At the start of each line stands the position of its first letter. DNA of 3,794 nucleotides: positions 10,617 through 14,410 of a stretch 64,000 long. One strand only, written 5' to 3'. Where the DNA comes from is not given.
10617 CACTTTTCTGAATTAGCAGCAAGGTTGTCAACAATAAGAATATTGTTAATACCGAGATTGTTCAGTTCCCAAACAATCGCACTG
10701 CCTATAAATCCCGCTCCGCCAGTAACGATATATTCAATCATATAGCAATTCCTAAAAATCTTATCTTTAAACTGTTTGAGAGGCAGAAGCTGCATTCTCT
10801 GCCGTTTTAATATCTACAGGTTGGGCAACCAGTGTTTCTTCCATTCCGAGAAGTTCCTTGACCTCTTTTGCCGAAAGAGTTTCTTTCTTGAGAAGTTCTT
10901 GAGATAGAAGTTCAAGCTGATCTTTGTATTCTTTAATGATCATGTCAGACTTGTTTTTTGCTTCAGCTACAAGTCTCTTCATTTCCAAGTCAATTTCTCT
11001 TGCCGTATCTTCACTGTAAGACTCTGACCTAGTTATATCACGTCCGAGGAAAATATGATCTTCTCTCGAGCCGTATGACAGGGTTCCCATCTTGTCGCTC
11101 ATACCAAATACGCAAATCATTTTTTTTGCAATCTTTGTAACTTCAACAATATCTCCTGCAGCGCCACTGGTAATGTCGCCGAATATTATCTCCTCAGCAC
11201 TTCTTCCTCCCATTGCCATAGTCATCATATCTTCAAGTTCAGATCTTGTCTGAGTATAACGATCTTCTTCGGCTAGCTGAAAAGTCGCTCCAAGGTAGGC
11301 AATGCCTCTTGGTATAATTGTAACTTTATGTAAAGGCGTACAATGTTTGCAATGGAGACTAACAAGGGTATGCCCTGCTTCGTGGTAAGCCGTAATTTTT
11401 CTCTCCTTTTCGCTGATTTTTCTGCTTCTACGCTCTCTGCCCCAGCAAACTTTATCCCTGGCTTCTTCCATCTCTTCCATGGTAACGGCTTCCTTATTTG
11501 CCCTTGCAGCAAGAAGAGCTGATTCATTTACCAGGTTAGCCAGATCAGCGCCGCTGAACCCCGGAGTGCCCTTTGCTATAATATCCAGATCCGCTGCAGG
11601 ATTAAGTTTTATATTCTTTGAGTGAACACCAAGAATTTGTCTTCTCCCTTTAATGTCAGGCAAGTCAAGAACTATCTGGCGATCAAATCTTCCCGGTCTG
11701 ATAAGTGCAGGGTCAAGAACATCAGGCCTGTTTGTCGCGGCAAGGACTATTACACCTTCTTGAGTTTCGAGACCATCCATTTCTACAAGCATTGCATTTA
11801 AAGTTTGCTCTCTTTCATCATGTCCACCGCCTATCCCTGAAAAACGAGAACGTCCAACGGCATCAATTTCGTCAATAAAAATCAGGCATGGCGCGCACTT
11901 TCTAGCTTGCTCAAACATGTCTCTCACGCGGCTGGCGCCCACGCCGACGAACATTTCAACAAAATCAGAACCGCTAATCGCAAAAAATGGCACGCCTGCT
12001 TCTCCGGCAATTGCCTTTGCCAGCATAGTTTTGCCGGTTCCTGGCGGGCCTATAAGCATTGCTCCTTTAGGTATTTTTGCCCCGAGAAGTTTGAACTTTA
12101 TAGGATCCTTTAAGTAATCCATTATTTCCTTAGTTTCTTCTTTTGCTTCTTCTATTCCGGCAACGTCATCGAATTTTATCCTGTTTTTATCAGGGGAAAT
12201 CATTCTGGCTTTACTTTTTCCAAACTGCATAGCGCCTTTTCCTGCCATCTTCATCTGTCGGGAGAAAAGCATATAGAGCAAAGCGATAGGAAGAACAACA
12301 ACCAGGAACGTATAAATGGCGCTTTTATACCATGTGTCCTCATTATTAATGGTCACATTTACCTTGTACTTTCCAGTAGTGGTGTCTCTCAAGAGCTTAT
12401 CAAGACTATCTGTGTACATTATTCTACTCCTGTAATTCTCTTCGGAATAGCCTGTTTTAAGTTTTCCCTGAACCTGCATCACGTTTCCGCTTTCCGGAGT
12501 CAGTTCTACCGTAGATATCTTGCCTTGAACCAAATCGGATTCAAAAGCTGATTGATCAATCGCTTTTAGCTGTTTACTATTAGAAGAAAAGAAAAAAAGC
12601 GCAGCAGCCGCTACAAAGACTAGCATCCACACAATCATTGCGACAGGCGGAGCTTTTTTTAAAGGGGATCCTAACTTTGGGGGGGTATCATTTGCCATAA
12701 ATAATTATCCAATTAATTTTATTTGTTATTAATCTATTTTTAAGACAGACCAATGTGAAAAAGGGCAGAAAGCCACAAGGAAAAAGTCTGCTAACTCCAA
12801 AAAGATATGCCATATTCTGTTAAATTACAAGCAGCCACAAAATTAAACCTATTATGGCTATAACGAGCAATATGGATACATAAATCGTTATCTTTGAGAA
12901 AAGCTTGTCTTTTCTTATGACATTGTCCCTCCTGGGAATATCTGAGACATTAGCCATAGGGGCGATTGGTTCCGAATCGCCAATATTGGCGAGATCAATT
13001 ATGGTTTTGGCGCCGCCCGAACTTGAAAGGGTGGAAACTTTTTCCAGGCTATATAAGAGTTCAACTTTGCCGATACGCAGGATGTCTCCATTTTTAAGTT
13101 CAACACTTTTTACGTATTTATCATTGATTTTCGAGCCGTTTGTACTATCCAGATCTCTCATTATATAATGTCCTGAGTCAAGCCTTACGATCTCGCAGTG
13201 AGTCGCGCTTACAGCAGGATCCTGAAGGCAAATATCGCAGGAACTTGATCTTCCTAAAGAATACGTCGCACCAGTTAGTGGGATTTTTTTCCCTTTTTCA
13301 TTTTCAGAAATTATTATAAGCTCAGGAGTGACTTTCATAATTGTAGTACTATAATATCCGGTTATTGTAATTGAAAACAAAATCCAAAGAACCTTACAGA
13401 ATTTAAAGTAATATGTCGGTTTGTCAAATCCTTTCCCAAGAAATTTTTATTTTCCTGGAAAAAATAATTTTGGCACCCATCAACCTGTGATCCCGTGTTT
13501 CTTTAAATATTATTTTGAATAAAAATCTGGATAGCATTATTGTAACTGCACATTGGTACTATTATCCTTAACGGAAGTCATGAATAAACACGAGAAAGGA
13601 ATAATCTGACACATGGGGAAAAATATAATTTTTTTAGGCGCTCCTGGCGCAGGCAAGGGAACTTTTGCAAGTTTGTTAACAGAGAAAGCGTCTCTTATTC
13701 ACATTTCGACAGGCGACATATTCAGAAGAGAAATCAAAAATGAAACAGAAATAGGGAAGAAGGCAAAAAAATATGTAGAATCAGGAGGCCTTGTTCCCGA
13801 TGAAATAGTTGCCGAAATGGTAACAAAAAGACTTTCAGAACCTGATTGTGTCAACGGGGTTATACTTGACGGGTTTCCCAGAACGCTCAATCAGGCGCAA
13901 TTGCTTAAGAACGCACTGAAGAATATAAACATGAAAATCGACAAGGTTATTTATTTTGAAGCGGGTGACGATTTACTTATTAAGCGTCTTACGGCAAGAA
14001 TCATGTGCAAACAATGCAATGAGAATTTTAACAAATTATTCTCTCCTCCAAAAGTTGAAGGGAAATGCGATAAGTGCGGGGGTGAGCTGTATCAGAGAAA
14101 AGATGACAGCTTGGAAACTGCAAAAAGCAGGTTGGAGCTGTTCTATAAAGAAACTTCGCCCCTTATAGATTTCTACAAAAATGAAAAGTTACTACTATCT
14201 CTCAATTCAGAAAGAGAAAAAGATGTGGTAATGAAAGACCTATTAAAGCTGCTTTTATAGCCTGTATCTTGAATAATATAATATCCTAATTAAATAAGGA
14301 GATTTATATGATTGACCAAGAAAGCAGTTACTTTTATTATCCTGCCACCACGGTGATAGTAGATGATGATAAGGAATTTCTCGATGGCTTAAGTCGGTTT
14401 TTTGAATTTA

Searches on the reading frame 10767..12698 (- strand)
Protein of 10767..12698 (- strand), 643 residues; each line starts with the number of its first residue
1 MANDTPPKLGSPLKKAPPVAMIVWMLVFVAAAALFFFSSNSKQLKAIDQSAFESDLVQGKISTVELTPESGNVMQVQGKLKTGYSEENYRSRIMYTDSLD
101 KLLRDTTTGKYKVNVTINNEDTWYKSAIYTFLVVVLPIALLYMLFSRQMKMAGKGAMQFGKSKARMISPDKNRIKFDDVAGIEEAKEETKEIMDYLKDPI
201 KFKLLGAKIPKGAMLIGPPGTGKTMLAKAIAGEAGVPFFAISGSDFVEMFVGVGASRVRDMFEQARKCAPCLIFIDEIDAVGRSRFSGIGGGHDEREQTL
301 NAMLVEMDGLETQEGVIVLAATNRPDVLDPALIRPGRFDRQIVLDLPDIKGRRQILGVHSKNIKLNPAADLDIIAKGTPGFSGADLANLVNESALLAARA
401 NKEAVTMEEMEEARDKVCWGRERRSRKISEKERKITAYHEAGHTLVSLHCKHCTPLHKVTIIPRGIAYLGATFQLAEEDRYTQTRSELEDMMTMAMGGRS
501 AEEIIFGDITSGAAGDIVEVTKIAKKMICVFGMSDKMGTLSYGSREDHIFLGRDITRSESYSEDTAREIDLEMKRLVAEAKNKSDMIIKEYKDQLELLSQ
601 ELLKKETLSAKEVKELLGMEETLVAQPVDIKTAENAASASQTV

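Call 98: search_protein_families(library=pfam, proteins=[window:10767-12698:-], max_evalue=1e-10)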
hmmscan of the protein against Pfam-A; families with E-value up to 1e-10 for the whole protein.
window:10767-12698:- (643 aa): 3 families
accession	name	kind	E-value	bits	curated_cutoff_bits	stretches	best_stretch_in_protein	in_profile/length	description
PF01434.24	Peptidase_M41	-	8.2e-67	225.2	29.9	1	427-616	2-191/191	Peptidase family M41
PF00004.35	AAA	-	2.4e-45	154.6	21.2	1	214-345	2-130/131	ATPase family associated with various cellular activities (AAA)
PF17862.7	AAA_lid_3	-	1.8e-13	50.2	27.2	1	370-412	3-45/45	AAA+ lid domain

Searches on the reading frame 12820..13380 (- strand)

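Call 98: search_protein_families(library=pfam, proteins=[window:12820-13380:-], max_evalue=1e-10)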
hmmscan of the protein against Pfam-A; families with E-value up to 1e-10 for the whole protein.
window:12820-13380:- (186 aa): 2 families
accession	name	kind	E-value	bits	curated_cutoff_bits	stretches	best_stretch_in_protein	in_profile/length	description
PF00498.31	FHA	-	1.4e-19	70.8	20.7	1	40-104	1-67/67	FHA domain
PF16697.10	Yop-YscD_cpl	-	5.5e-16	59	33.2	1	23-108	2-88/94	Inner membrane component of T3SS, cytoplasmic domain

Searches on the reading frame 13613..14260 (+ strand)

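Call 98: search_protein_families(library=pfam, proteins=[window:13613-14260:+], max_evalue=1e-10)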
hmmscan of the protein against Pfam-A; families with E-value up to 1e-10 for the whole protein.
window:13613-14260:+ (215 aa): 3 families
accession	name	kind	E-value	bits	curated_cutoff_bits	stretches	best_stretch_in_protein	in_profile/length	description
PF00406.28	ADK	-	5.1e-51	173.2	26.8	1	8-191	2-149/151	Adenylate kinase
PF13207.12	AAA_17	-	1.8e-26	93.5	27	1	8-128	1-121/136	AAA domain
PF05191.20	ADK_lid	-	1.1e-16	60.8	26.6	1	129-164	1-36/36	Adenylate kinase, active site lid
